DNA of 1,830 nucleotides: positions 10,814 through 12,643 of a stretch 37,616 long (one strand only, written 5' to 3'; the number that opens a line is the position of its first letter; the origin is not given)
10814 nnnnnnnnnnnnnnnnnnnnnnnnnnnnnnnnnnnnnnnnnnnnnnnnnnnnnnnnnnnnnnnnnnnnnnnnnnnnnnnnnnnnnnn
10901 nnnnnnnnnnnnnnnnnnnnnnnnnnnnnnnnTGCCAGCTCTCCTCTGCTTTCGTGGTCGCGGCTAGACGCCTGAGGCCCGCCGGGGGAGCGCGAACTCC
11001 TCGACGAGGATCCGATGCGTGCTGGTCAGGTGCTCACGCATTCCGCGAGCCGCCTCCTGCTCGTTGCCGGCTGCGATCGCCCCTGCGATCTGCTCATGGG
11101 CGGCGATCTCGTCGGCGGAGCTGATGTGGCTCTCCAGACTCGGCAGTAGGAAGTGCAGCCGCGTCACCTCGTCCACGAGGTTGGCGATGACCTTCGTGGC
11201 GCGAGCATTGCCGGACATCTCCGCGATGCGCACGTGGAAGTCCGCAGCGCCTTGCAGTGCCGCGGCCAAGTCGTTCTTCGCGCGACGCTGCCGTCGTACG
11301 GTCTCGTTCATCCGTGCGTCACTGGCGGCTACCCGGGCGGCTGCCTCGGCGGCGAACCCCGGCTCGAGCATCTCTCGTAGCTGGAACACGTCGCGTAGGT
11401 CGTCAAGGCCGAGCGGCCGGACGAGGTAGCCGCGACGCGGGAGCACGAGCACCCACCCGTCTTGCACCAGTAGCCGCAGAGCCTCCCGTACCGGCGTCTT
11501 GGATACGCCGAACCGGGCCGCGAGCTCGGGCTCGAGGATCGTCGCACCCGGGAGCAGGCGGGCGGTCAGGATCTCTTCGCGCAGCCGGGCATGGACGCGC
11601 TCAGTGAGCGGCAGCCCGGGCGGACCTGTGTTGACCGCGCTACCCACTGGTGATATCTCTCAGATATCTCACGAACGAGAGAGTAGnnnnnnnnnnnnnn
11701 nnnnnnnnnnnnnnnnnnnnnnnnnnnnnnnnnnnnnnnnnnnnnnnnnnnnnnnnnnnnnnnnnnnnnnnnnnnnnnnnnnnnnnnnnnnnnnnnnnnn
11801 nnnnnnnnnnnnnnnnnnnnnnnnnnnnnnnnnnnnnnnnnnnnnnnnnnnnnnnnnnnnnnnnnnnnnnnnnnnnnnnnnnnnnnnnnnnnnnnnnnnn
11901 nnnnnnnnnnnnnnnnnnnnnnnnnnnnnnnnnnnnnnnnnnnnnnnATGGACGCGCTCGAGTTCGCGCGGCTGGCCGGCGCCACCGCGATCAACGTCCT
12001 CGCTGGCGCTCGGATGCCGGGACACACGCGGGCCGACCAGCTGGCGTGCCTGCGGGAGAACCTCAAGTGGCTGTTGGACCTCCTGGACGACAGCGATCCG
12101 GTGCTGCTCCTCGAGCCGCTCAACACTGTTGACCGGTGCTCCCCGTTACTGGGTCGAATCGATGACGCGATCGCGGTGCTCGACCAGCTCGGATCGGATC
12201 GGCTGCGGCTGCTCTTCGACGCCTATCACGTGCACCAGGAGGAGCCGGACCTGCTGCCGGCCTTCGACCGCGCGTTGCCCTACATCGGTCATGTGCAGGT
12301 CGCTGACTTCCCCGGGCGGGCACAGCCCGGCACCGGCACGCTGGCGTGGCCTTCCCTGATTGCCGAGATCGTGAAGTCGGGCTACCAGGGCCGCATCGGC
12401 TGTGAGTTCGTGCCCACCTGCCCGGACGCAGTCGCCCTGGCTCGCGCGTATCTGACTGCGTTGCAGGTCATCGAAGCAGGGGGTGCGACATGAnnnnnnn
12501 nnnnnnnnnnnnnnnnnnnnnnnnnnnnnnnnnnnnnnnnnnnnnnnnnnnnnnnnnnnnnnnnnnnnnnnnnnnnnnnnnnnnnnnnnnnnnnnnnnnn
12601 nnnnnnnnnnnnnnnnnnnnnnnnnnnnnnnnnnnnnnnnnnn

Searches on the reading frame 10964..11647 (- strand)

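Call 39: search_protein_families(library=pfam, proteins=[window:10964-11647:-], max_evalue=0.00001)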
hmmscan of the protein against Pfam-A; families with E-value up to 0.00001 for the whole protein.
window:10964-11647:- (227 aa): 2 families
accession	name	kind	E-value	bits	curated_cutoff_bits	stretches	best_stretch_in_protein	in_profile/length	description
PF07729.17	FCD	-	3.4e-19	69.9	24.3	1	86-208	1-124/125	FCD domain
PF00392.27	GntR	-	1.8e-18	66.4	27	1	14-76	1-64/64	Bacterial regulatory proteins, gntR family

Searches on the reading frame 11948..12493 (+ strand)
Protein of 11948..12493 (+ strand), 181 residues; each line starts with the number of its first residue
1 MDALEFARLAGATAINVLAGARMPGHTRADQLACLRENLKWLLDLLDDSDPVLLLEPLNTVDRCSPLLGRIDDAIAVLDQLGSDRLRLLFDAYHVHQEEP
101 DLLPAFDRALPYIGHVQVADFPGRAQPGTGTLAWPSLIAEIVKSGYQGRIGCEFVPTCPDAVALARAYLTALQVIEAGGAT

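Call 39: search_protein_families(library=pfam, proteins=[window:11948-12493:+], max_evalue=0.00001)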
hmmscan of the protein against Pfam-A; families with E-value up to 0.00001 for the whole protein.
window:11948-12493:+ (181 aa): 1 family
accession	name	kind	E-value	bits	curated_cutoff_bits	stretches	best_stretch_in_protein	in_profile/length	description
PF01261.30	AP_endonuc_2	-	4e-27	95.9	31.1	1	2-155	72-230/249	Xylose isomerase-like TIM barrel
